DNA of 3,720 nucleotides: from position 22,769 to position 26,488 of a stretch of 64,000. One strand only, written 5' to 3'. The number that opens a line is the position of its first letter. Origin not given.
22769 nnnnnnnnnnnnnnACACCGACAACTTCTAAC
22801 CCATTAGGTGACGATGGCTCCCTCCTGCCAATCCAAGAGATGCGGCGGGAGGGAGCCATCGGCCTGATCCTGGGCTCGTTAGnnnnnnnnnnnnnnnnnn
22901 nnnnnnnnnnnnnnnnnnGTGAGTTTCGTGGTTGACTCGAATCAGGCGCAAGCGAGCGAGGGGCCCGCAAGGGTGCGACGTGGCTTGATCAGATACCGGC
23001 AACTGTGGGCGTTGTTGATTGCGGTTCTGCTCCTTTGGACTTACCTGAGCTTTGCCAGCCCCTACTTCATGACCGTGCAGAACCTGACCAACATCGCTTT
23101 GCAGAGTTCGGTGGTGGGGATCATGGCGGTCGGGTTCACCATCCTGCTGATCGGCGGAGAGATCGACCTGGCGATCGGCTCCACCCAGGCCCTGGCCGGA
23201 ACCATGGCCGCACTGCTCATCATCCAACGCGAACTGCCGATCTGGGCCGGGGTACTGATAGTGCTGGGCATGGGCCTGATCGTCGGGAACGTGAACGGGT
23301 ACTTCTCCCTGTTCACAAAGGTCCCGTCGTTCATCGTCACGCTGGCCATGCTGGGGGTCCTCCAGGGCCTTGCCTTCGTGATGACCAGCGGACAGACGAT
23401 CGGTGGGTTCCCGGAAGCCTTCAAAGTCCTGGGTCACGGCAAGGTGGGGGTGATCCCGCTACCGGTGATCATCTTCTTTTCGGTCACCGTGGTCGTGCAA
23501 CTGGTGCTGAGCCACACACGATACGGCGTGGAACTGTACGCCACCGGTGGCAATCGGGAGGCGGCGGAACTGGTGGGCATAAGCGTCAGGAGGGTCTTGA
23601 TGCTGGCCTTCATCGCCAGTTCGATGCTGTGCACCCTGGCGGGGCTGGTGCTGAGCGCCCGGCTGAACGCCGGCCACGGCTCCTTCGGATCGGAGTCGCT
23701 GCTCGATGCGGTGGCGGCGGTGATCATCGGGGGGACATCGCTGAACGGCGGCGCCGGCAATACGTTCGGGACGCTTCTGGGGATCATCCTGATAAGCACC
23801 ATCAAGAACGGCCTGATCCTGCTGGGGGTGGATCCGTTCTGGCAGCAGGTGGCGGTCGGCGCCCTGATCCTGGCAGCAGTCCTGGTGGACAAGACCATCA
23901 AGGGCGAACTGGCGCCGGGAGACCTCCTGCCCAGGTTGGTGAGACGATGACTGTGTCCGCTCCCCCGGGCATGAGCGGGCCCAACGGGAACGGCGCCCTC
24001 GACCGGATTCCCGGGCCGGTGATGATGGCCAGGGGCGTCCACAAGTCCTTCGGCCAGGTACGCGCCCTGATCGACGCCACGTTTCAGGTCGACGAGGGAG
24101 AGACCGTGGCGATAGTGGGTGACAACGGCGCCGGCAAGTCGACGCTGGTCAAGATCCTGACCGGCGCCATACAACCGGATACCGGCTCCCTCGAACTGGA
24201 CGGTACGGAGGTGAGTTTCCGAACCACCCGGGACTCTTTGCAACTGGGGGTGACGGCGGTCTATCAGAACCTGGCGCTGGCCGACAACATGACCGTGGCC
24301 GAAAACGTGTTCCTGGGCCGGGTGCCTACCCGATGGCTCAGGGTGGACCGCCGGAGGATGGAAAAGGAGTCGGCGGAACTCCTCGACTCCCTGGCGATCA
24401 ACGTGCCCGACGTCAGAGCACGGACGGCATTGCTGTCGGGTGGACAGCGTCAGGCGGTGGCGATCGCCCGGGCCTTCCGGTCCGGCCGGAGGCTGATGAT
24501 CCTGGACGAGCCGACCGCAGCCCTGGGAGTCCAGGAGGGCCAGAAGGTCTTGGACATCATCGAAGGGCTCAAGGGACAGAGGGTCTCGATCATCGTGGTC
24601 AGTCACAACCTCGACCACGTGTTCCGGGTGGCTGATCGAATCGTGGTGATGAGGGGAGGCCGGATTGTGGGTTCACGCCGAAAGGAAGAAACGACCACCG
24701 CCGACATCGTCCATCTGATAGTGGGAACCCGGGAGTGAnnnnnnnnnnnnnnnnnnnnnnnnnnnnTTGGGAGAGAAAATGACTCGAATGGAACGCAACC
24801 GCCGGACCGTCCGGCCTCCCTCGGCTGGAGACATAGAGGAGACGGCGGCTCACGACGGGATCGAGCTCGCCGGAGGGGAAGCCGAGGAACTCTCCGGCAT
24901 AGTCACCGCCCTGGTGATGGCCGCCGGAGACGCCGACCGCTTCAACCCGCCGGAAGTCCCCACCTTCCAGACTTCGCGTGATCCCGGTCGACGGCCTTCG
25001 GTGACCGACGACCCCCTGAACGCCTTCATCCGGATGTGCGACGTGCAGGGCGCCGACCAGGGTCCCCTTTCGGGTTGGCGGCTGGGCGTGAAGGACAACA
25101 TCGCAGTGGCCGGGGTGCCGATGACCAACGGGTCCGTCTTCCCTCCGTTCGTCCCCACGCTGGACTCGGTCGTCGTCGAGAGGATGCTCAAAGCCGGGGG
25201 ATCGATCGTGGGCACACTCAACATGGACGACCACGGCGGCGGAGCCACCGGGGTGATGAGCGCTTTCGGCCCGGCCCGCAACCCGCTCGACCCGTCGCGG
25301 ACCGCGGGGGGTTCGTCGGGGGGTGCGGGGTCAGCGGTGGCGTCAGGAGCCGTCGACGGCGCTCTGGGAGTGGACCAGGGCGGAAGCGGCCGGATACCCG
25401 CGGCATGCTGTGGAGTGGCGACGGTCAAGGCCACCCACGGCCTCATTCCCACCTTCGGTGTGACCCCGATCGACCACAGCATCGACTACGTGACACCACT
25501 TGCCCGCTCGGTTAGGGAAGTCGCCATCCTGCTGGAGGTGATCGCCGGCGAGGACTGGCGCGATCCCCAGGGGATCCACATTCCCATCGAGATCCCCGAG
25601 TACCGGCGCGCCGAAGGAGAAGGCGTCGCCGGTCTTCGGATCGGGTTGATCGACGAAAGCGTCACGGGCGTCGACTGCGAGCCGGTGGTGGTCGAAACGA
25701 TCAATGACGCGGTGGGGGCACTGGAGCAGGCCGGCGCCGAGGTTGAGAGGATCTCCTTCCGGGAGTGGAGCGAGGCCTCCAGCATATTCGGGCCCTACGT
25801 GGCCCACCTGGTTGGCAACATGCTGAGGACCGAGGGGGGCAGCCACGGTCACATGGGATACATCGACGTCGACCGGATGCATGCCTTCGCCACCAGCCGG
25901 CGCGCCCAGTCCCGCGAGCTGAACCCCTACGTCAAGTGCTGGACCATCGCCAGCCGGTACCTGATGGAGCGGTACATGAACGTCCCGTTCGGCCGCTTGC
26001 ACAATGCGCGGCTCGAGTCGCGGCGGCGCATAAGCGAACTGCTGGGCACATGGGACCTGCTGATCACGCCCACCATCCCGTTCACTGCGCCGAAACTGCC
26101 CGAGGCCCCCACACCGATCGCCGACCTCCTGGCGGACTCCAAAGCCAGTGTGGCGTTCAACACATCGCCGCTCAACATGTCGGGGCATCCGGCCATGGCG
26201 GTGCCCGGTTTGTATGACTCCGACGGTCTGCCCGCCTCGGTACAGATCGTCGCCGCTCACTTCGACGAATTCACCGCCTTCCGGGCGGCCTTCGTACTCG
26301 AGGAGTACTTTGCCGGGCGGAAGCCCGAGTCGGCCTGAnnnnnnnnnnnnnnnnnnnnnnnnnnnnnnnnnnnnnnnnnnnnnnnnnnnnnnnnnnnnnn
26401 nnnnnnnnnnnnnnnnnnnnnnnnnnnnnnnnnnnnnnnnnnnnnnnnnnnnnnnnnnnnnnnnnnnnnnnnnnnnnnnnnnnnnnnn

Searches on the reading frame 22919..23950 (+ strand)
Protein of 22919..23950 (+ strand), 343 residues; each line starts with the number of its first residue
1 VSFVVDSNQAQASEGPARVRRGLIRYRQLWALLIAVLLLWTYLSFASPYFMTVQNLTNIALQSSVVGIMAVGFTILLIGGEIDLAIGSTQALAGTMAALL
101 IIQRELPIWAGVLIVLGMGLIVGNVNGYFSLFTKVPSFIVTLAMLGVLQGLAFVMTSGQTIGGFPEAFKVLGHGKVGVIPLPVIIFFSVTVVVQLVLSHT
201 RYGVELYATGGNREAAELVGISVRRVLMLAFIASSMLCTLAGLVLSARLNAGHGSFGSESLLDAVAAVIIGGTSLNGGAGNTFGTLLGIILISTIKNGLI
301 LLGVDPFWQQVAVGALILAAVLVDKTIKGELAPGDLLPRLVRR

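Call 9: search_protein_families(library=pfam, proteins=[window:22919-23950:+])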
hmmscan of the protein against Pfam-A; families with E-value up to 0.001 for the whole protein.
window:22919-23950:+ (343 aa): 1 family
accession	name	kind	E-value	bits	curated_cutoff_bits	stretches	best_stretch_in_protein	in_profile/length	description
PF02653.21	BPD_transp_2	-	1.6e-37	129.6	26.8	1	56-321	2-269/269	Branched-chain amino acid transport system / permease component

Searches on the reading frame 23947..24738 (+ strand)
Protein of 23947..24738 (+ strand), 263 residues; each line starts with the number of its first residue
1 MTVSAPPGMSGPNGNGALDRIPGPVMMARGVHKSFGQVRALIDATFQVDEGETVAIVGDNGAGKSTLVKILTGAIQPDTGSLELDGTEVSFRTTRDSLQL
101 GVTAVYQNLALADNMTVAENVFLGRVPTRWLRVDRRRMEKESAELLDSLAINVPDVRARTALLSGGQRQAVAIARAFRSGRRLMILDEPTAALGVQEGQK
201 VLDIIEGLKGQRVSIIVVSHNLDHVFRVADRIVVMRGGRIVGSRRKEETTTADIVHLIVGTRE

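Call 33: search_protein_families(library=ncbifam, proteins=[window:23947-24738:+], max_evalue=1e-10)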
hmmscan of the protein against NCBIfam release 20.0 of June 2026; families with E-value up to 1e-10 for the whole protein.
window:23947-24738:+ (263 aa): 177 families (the best 25 are shown)
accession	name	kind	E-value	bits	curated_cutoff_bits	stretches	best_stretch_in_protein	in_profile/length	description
NF041861.1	YtfR_transport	equivalog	4.4e-66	223.3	850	1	26-261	2-236/492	galactofuranose ABC transporter, ATP-binding protein YtfR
NF008442.0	PRK11288.1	equivalog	1.6e-60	204.8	689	1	25-260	7-242/504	L-arabinose ABC transporter ATP-binding protein AraG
NF010069.0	PRK13549.1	equivalog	2.3e-59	201.2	699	1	26-260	6-241/513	xylose ABC transporter ATP-binding protein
NF008030.0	PRK10762.1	equivalog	1.6e-54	185.5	745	1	25-262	4-241/501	ribose ABC transporter ATP-binding protein RbsA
NF040905.2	GguA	equivalog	1.5e-53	182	810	1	27-260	3-239/500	multiple monosaccharide ABC transporter ATP-binding protein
NF008215.0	PRK10982.1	equivalog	1.8e-53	181.9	828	1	27-261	15-248/506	galactose/methyl galactoside ABC transporter ATP-binding protein MglA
NF007253.0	PRK09700.1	equivalog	7.4e-51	173.3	772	1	26-261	6-244/510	D-allose ABC transporter ATP-binding protein AlsA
TIGR02633.1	xylG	equivalog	4.4e-50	170.6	723.65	1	28-261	4-240/500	D-xylose ABC transporter ATP-binding protein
NF047930.1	ABC_ATP_B6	equivalog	9e-49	166.4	670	1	25-251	2-225/510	putative B6 ABC transporter ATP-binding protein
NF011967.0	PRK15439.1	equivalog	6.5e-44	150.2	586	1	22-258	8-236/510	autoinducer 2 ABC transporter ATP-binding protein LsrA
NF010068.0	PRK13548.1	equivalog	2.9e-38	131.5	261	1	26-256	6-237/261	heme ABC transporter ATP-binding protein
TIGR03410.1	urea_trans_UrtE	equivalog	8.5e-38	130.1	285.8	1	29-256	4-226/230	urea ABC transporter ATP-binding subunit UrtE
TIGR04521.1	ECF_ATPase_2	equivalog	9e-38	129.9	330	1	37-249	17-232/279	energy-coupling factor transporter ATPase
TIGR02315.1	ABC_phnC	equivalog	2.6e-37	128.6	266.1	1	29-256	5-240/243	phosphonate ABC transporter ATP-binding protein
TIGR03265.1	PhnT2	equivalog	3.8e-37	128.3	457.7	1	27-241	6-214/353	putative 2-aminoethylphosphonate ABC transporter ATP-binding protein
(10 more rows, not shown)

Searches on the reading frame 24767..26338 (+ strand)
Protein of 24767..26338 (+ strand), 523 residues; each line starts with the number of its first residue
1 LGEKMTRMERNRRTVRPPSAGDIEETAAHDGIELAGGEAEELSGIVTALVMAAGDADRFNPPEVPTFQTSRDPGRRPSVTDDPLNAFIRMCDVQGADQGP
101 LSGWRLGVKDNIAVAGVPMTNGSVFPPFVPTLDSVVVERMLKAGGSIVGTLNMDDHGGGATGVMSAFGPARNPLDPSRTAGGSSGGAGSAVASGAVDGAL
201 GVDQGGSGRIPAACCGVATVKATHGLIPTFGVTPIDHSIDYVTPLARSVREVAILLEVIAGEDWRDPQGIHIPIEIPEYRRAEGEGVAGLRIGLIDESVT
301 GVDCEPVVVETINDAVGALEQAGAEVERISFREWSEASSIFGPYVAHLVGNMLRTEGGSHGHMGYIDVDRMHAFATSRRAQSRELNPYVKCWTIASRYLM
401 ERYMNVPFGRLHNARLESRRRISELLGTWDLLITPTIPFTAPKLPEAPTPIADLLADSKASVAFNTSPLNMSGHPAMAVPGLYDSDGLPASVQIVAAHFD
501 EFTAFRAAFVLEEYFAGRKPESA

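Call 9: search_protein_families(library=pfam, proteins=[window:24767-26338:+])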
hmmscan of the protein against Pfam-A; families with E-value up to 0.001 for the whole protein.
window:24767-26338:+ (523 aa): 1 family
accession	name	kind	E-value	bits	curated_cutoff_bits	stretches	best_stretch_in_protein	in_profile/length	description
PF01425.27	Amidase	-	1.1e-79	269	27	1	95-502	41-442/445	Amidase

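Call 33: search_protein_families(library=ncbifam, proteins=[window:24767-26338:+], max_evalue=1e-10)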
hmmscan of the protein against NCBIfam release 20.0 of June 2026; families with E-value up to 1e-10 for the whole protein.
window:24767-26338:+ (523 aa): 25 families
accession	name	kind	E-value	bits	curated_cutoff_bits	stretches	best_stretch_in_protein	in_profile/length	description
NF005565.0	PRK07235.1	subfamily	9.7e-117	390.7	545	1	14-513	2-499/506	amidase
TIGR00132.1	gatA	equivalog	3.4e-70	237.1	481.1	1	94-514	51-463/466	Asp-tRNA(Asn)/Glu-tRNA(Gln) amidotransferase subunit GatA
NF006631.0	PRK09201.1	equivalog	1.5e-59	201.9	461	2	91-320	62-290/466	AtzE family amidohydrolase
TIGR02715.1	amido_AtzE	subfamily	3.6e-58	197.6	425.75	2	93-320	57-283/452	AtzE family amidohydrolase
NF004815.0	PRK06169.1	equivalog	2.1e-56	191.4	506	2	94-329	68-301/471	amidase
NF005450.0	PRK07042.1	equivalog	4.8e-53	180.3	458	2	94-329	65-294/464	amidase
NF006043.0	PRK08186.1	subfamily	1.2e-52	179.2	487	1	87-346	55-310/600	allophanate hydrolase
NF005688.0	PRK07488.1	equivalog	1.4e-51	175.8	532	1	89-498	60-449/474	indoleacetamide hydrolase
TIGR02713.1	allophanate_hyd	equivalog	5.2e-51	173.8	511.05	1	96-347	27-276/563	allophanate hydrolase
NF005687.0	PRK07487.1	subfamily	2.5e-50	171.6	428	1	94-513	66-454/468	amidase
NF004816.0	PRK06170.1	equivalog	2.7e-50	171.4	503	1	94-518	70-485/493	amidase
NF005686.0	PRK07486.1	subfamily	3.9e-45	154.4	465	1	93-330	72-309/486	amidase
NF005899.0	PRK07869.1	equivalog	1e-43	149.8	418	1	96-513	69-460/471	amidase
NF006169.0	PRK08310.1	equivalog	1.3e-40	140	391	1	80-266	3-194/395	amidase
NF005460.0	PRK07056.1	subfamily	1.8e-40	139.3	447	1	94-340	67-303/457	amidase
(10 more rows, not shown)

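Call 38: search_solved_structures(query=window:24767-26338:+, max_evalue=1e-40)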
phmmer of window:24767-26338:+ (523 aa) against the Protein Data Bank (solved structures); distinct sequences matched with E-value up to 1e-40: 9.
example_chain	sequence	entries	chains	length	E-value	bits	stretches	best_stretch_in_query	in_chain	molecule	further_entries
3a1k_A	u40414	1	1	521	1.5e-72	248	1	14-513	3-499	Amidase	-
3a1i_A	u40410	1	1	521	4.1e-72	246.5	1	14-513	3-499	Amidase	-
3al0_A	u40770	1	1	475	1.1e-56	195.6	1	83-513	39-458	Glutamyl-tRNA(Gln) amidotransferase subunit A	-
2gi3_A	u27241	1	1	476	1.1e-56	195.6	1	83-513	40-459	Glutamyl-tRNA(Gln) amidotransferase subunit A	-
2df4_A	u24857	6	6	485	2.9e-51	177.7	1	90-513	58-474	Glutamyl-tRNA(Gln) amidotransferase subunit A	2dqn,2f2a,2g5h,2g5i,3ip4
3h0l_A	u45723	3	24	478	4.6e-51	177.1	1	98-515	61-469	Glutamyl-tRNA(Gln) amidotransferase subunit A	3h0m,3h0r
3kfu_E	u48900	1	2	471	1.9e-49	171.8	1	91-516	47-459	Glutamyl-tRNA(Gln) amidotransferase subunit A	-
6c62_A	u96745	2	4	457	1.6e-43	152.1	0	94-295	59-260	Biuret hydrolase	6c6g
4wj3_A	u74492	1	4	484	1.4e-41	145.8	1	78-508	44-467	Glutamyl-tRNA(Gln) amidotransferase subunit A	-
